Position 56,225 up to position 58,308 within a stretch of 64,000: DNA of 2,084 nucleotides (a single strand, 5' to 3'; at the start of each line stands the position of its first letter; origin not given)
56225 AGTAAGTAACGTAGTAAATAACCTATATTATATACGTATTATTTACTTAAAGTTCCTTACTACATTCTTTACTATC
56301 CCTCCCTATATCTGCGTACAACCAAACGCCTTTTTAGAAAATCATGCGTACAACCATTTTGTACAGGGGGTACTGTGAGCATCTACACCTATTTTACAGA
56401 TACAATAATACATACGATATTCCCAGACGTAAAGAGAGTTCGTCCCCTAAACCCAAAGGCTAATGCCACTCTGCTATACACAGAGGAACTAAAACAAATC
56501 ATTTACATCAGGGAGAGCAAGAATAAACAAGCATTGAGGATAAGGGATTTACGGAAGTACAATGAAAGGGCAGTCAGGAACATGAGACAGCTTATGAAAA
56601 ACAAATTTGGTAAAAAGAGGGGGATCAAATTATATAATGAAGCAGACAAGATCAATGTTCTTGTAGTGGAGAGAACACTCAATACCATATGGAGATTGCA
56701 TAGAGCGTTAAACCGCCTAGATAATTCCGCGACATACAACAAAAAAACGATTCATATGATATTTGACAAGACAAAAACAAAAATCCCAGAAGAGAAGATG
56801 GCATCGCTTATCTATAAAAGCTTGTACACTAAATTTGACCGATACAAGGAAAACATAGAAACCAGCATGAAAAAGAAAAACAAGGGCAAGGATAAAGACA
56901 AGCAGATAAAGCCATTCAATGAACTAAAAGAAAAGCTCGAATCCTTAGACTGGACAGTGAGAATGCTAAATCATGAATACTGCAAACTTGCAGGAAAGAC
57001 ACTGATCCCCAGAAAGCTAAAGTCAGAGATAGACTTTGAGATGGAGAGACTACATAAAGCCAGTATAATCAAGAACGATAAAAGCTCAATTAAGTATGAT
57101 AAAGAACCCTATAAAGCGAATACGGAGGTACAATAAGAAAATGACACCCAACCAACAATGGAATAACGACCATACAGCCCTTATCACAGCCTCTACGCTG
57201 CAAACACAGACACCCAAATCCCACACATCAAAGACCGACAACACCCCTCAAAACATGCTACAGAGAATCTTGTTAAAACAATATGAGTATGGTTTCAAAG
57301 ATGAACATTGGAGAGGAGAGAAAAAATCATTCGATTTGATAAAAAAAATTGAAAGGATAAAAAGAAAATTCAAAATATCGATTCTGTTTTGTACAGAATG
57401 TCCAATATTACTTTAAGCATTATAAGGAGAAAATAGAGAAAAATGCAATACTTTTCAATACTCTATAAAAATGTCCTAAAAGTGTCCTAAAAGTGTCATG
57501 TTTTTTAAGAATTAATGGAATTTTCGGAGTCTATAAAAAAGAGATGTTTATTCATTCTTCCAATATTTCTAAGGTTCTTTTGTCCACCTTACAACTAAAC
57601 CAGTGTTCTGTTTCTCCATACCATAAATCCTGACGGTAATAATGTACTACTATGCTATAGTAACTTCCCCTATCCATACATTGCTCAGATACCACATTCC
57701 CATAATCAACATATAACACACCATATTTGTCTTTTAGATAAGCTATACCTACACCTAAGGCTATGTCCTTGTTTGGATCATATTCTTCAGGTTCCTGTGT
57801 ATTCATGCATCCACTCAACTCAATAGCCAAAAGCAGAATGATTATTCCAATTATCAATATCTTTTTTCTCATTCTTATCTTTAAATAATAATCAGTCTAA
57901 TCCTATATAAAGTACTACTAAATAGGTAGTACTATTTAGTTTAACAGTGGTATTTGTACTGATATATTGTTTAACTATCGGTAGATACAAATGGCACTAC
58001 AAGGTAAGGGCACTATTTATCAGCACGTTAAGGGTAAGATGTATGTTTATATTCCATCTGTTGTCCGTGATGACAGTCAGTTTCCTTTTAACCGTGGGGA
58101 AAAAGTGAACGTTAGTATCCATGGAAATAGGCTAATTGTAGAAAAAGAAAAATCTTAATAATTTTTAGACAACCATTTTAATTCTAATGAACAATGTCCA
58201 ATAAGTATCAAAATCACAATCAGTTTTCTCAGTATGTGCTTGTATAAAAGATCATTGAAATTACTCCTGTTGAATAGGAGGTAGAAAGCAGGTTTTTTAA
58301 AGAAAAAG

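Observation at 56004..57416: RHH mini-regulator followed by a symmetric iteron-like array and a basic 253-aa protein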

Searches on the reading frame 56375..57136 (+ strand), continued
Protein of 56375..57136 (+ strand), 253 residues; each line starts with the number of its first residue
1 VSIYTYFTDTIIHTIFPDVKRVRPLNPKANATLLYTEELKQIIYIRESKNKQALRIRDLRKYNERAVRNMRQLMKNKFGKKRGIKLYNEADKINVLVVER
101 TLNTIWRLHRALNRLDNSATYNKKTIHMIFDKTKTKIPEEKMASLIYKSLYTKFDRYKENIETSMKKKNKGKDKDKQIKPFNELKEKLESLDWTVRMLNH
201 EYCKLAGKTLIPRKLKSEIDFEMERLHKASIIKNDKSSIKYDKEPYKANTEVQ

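Call 100: search_protein_families(library=ncbifam, proteins=[window:56375-57136:+], max_evalue=10)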
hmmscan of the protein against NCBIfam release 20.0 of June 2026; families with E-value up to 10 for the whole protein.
window:56375-57136:+ (253 aa): 2 families
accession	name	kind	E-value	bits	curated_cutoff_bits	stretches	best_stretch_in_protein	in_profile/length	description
TIGR01149.1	mtrG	equivalog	0.22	11.5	50.65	1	180-209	13-42/70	tetrahydromethanopterin S-methyltransferase subunit MtrG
NF005973.0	PRK08059.1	equivalog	0.56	10.3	148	1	161-190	82-111/123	S1 domain-containing post-transcriptional regulator GSP13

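Call 103: search_dna_similar(query=P0001, collection=plasmids, mode=protein, max_evalue=1, max_rows=10)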
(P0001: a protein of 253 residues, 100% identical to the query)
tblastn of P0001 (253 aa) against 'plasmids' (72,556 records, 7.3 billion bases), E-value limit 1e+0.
No match.

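Call 104: search_dna_similar(query=P0017, collection=plasmids, mode=protein, max_evalue=1, max_rows=10)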
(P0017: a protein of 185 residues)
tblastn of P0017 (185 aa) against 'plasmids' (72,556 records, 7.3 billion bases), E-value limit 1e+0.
No match.

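Call 105: search_dna_similar(query=P0017, collection=phages, mode=protein, max_evalue=1, max_rows=10)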
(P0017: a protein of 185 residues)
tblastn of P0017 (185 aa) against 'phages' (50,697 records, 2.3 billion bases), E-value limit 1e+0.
Records with a match: 1; places in all: 1; records where one place covers at least 80% of the query: 0.
Best place of each record, by identity: <60% 1.
By first word of the organism name: Mycobacterium 1.
By host as written in the record: Mycobacterium smegmatis mc2 155 1.
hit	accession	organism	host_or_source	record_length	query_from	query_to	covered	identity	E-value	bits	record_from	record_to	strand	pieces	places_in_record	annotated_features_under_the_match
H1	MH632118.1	Mycobacterium phage Zeeculate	Mycobacterium smegmatis mc2 155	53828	38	137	54%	24.0%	2e-1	37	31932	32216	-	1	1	38: hypothetical protein | 39: hypothetical protein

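Call 111: search_protein_families(library=pfam, proteins=[L006:717-929:+, L002:5251-5523:+, L002:5641-5871:+, L003:662-970:+, L003:954-1121:+, L002:7190-7402:+], max_evalue=0.1)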
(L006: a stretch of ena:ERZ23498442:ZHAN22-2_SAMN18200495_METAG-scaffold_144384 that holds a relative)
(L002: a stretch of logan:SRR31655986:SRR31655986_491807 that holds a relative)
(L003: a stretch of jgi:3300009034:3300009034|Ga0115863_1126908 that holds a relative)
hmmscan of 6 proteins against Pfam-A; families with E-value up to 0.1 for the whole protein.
L006:717-929:+ (70 aa): 0 families

L002:5251-5523:+ (90 aa): 1 family
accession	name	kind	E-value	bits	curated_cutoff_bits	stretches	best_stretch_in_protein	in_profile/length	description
PF04014.23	MazE_antitoxin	-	0.055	13.9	24.7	0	16-29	3-16/48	Antidote-toxin recognition MazE, bacterial antitoxin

L002:5641-5871:+ (76 aa): 1 family
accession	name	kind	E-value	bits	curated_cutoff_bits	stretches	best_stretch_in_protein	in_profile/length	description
PF03927.19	NapD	-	0.019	15.5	28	1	19-52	5-38/76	NapD protein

L003:662-970:+ (102 aa): 0 families

L003:954-1121:+ (55 aa): 1 family
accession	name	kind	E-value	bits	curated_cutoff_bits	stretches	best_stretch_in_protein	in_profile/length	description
PF00160.26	Pro_isomerase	-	0.019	15.7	21.7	1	7-54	10-56/159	Cyclophilin type peptidyl-prolyl cis-trans isomerase/CLD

L002:7190-7402:+ (70 aa): 3 families
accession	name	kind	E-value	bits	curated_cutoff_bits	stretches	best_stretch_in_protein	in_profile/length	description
PF04014.23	MazE_antitoxin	-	9.7e-06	25.9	24.7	1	22-50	3-31/48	Antidote-toxin recognition MazE, bacterial antitoxin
PF02381.23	MraZ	-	0.01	16.3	23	1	22-42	9-29/72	MraZ protein, putative antitoxin-like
PF15937.10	PrlF_antitoxin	-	0.055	14.1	32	1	21-50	2-31/99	prlF antitoxin for toxin YhaV_toxin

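Call 115: find_related_loci(query=A6, collection=viral_contigs, flank=10000)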
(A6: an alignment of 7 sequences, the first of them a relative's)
Query A6 (185 aa) in viral_contigs; peptide patterns used: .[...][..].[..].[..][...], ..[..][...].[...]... (x = any residue, [..] = any of these).
151 stretches matched a pattern, but none encodes a relative of the query by tblastn (E <= 1e-3).

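Call 117: find_related_loci(query=A7, collection=viral_contigs, flank=10000)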
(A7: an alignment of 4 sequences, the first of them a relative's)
Query A7 (253 aa) in viral_contigs; peptide patterns used: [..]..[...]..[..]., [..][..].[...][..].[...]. (x = any residue, [..] = any of these).
202 stretches matched a pattern, but none encodes a relative of the query by tblastn (E <= 1e-3).

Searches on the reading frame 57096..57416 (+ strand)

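Call 10: search_protein_families(library=pfam, proteins=[window:57096-57416:+], max_evalue=0.1)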
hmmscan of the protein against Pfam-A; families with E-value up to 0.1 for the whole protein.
window:57096-57416:+ (106 aa): 1 family
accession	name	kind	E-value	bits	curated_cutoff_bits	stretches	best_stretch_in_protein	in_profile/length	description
PF15477.11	SMAP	-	0.094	13.9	29.5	0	37-72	31-65/75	Small acidic protein family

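Call 81: search_protein_families(library=pfam, proteins=[window:57141-57416:+], max_evalue=10)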
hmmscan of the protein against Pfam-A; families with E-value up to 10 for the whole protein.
window:57141-57416:+ (91 aa): 2 families
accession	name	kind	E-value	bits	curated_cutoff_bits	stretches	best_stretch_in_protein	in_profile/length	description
PF15477.11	SMAP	-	0.08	14.1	29.5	1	22-58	31-66/75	Small acidic protein family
PF22722.2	NA-iREase1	-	0.13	12.7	27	1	42-78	6-42/106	NACHT-associated inactive Restriction Endonuclease 1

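Call 100: search_protein_families(library=ncbifam, proteins=[window:57141-57416:+], max_evalue=10)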
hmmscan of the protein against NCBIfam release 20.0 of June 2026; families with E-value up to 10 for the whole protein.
window:57141-57416:+ (91 aa): 0 families

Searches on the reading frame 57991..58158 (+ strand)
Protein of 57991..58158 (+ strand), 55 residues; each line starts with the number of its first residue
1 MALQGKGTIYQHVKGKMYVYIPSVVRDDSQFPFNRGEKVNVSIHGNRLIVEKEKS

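Call 10: search_protein_families(library=pfam, proteins=[window:57991-58158:+], max_evalue=0.1)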
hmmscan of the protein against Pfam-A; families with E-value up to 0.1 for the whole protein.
window:57991-58158:+ (55 aa): 0 families

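Call 81: search_protein_families(library=pfam, proteins=[window:57991-58158:+], max_evalue=10)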
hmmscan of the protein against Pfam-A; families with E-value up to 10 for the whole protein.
window:57991-58158:+ (55 aa): 0 families

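Call 100: search_protein_families(library=ncbifam, proteins=[window:57991-58158:+], max_evalue=10)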
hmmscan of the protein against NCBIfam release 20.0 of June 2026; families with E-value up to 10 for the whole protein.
window:57991-58158:+ (55 aa): 1 family
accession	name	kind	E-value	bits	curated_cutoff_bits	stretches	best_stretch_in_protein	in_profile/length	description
TIGR01439.1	lp_hng_hel_AbrB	domain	0.11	12.2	28.3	1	15-53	6-43/44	transcriptional regulator, AbrB family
